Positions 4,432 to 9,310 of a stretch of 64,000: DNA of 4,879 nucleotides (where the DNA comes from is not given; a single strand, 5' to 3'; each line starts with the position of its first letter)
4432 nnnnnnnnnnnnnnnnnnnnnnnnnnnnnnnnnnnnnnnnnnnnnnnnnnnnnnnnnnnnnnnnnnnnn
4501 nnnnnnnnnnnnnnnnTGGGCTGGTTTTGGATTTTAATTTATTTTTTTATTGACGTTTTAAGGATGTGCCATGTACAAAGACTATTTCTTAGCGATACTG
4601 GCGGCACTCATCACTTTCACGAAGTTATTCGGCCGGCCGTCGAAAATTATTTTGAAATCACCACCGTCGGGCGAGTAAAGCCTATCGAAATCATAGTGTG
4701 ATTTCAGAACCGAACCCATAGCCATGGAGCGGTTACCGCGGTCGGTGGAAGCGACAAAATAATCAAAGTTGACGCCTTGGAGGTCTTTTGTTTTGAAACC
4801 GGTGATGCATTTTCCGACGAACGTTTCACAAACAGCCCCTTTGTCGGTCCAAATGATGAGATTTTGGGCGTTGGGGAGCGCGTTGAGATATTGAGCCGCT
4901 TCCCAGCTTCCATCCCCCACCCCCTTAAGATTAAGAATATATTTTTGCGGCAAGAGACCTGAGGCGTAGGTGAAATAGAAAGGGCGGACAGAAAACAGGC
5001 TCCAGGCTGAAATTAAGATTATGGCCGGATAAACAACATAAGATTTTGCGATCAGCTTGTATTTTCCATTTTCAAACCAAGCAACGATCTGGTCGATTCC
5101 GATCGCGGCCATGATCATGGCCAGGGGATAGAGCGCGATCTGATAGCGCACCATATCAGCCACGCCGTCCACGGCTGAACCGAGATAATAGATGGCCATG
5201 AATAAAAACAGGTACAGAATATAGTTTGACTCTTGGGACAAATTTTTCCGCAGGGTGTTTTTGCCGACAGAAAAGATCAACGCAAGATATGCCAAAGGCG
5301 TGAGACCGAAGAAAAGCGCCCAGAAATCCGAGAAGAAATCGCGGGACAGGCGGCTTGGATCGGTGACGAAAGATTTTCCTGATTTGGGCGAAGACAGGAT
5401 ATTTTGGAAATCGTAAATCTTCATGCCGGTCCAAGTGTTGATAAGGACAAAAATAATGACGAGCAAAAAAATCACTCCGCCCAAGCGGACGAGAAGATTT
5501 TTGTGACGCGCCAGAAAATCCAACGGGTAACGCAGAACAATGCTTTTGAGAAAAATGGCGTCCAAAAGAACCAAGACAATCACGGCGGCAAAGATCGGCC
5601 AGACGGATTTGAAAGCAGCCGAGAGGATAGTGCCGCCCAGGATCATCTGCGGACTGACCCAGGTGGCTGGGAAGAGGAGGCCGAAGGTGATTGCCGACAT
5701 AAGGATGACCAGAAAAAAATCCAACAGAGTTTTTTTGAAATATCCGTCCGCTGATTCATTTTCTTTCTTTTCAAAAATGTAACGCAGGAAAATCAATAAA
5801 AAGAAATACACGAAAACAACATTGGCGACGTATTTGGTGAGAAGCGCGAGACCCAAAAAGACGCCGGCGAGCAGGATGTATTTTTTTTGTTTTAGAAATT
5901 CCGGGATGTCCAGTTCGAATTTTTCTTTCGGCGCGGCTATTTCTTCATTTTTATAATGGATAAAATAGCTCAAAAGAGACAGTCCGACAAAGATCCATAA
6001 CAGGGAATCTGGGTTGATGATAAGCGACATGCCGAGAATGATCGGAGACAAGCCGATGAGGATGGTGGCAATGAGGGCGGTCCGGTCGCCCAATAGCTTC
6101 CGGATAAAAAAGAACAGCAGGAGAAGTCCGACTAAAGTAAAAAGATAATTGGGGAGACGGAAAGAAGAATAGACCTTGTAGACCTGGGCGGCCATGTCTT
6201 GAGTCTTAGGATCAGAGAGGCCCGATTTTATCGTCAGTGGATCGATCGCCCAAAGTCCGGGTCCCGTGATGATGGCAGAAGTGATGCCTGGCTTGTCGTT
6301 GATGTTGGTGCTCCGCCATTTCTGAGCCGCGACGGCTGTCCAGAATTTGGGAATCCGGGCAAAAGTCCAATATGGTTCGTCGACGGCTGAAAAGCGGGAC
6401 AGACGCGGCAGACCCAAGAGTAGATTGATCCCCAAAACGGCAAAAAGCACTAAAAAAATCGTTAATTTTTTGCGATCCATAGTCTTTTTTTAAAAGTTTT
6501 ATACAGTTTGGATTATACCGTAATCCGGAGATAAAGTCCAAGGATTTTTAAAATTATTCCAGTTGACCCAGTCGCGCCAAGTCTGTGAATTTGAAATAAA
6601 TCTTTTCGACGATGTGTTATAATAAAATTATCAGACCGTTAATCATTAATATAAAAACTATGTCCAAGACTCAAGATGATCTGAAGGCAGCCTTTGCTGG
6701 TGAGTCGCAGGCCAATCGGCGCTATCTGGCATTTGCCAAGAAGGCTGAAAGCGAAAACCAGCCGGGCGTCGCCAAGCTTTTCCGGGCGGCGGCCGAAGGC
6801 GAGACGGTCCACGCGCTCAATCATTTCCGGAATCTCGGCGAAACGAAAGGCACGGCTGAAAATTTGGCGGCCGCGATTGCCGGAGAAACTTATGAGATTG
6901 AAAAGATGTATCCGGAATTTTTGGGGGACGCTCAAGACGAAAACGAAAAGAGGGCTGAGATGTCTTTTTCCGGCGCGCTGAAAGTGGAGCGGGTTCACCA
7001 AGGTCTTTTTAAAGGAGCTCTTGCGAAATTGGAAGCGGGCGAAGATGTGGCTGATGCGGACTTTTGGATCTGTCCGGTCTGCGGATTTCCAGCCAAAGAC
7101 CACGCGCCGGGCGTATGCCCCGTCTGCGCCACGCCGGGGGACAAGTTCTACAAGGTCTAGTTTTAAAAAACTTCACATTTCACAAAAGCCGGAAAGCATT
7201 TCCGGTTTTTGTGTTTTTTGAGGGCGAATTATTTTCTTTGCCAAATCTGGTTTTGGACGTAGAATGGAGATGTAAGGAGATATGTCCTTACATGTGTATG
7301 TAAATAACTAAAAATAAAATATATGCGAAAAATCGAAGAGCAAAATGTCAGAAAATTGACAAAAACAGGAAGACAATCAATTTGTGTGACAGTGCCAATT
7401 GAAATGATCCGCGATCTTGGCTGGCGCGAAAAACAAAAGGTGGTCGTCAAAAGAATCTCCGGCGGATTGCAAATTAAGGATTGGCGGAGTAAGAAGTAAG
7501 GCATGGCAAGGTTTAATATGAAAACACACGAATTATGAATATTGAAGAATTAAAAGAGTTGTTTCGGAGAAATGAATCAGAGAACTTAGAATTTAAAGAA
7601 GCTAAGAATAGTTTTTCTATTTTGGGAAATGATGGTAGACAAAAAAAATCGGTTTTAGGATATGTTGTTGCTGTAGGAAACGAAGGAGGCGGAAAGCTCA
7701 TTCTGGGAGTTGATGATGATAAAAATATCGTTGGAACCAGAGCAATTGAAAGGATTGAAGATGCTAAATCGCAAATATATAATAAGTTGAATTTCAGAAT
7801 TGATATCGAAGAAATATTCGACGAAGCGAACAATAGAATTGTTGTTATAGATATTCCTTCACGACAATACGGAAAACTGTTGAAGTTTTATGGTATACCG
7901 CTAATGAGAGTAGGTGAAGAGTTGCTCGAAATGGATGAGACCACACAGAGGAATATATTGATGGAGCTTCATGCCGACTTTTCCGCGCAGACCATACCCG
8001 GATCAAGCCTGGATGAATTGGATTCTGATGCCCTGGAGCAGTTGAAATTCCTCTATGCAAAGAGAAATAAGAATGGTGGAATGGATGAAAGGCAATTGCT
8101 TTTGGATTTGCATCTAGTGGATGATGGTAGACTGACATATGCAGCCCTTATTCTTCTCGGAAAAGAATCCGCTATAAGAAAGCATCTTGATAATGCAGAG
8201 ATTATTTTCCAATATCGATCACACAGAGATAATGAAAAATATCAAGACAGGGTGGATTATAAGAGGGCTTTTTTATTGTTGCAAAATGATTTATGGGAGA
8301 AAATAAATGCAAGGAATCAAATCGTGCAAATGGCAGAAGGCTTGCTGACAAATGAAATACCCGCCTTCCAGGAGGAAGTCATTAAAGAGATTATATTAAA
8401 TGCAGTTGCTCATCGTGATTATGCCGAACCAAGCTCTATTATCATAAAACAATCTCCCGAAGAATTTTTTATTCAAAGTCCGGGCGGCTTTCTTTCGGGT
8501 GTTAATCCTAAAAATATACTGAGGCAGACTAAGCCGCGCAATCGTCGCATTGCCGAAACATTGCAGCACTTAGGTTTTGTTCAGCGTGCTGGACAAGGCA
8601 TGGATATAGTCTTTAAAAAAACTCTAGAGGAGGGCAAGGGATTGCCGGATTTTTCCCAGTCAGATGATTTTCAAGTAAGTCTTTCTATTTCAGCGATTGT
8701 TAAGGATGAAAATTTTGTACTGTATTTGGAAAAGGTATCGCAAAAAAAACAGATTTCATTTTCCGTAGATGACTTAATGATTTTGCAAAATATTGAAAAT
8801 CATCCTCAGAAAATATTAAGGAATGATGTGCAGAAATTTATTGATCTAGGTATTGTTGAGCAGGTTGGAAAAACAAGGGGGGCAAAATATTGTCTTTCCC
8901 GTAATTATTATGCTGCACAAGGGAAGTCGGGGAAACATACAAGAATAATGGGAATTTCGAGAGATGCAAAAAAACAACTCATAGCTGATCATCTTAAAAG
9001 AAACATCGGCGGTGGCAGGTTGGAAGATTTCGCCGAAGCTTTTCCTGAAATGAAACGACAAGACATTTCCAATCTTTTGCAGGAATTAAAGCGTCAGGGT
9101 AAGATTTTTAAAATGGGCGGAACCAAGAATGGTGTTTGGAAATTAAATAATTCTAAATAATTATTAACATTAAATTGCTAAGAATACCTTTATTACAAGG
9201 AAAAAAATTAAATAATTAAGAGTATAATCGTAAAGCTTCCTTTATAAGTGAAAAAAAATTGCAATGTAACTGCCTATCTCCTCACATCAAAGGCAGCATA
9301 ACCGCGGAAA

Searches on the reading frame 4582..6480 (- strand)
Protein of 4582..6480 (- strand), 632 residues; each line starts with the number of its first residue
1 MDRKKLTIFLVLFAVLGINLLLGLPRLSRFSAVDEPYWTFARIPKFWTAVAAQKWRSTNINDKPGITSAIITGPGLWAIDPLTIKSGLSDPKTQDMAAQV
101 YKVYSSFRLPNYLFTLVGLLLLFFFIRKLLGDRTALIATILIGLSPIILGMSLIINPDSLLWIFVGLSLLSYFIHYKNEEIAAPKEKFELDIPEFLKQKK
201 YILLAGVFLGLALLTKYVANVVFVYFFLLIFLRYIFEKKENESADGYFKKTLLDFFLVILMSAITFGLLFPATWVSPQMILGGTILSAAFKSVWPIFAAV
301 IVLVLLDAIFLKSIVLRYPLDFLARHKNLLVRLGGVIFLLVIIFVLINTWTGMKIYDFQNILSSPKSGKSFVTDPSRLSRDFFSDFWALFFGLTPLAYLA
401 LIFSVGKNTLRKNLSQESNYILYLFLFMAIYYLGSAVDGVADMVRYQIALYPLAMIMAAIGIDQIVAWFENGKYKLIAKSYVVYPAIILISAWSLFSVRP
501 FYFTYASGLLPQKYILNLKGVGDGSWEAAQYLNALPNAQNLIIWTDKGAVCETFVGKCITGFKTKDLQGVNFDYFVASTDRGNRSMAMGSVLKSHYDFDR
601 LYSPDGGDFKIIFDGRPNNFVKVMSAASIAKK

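Call 5: search_protein_families(library=pfam, proteins=[window:4582-6480:-], max_evalue=0.01)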
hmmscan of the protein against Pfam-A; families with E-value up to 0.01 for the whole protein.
window:4582-6480:- (632 aa): 2 families
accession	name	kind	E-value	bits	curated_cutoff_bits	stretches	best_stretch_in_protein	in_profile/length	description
PF02366.24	PMT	-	7.1e-11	42.6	22.7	1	103-266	81-233/245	Dolichyl-phosphate-mannose-protein mannosyltransferase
PF13231.12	PMT_2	-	2.2e-08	34.9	26.1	1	106-178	23-95/160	Dolichyl-phosphate-mannose-protein mannosyltransferase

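Call 6: search_protein_families(library=ncbifam, proteins=[window:4582-6480:-], max_evalue=0.01)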
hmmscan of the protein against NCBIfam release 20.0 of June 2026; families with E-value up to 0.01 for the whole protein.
window:4582-6480:- (632 aa): 0 families

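Call 85: search_solved_structures(query=window:4582-6480:-, max_evalue=10, show_alignments=2)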
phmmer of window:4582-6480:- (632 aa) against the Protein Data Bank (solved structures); distinct sequences matched with E-value up to 10: 0.

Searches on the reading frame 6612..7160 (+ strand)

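Call 14: search_protein_families(library=pfam, proteins=[window:6612-7160:+], max_evalue=0.001)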
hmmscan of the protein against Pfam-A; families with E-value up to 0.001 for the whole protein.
window:6612-7160:+ (182 aa): 2 families
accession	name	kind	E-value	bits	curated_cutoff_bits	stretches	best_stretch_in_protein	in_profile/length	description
PF02915.23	Rubrerythrin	-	1.3e-20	74.7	22.8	1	24-136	3-136/137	Rubrerythrin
PF21349.2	RUBY_RBDX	-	1.1e-06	28.5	26.5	1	152-179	1-29/30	Rubrerythrin, rubredoxin-like domain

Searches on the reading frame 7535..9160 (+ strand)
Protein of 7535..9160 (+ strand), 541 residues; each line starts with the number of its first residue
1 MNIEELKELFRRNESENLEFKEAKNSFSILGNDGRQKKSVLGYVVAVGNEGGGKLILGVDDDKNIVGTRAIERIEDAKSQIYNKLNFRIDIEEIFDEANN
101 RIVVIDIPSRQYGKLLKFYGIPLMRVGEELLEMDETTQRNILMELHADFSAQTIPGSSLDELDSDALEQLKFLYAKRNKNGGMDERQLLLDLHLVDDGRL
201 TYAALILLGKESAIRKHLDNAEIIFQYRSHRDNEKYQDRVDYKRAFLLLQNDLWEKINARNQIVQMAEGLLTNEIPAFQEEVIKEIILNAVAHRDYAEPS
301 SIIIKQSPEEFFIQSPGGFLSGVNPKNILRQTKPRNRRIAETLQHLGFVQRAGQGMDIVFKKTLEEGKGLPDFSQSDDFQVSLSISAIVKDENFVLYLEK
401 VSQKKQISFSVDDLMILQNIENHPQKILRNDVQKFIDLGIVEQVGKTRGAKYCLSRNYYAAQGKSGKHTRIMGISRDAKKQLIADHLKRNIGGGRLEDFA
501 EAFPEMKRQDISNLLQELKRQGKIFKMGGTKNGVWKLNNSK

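Call 5: search_protein_families(library=pfam, proteins=[window:7535-9160:+], max_evalue=0.01)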
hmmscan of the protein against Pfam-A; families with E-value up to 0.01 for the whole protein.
window:7535-9160:+ (541 aa): 2 families
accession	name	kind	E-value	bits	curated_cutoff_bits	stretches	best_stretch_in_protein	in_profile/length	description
PF04326.19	SLFN_AlbA_2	-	8.3e-12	46.1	25.3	1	14-130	1-114/118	Schlafen, AlbA_2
PF13749.12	HATPase_c_4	-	4.5e-10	39.8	26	1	304-382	6-88/89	Putative ATP-dependent DNA helicase recG C-terminal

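Call 6: search_protein_families(library=ncbifam, proteins=[window:7535-9160:+], max_evalue=0.01)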
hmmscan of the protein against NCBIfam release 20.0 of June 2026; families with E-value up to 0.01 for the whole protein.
window:7535-9160:+ (541 aa): 0 families
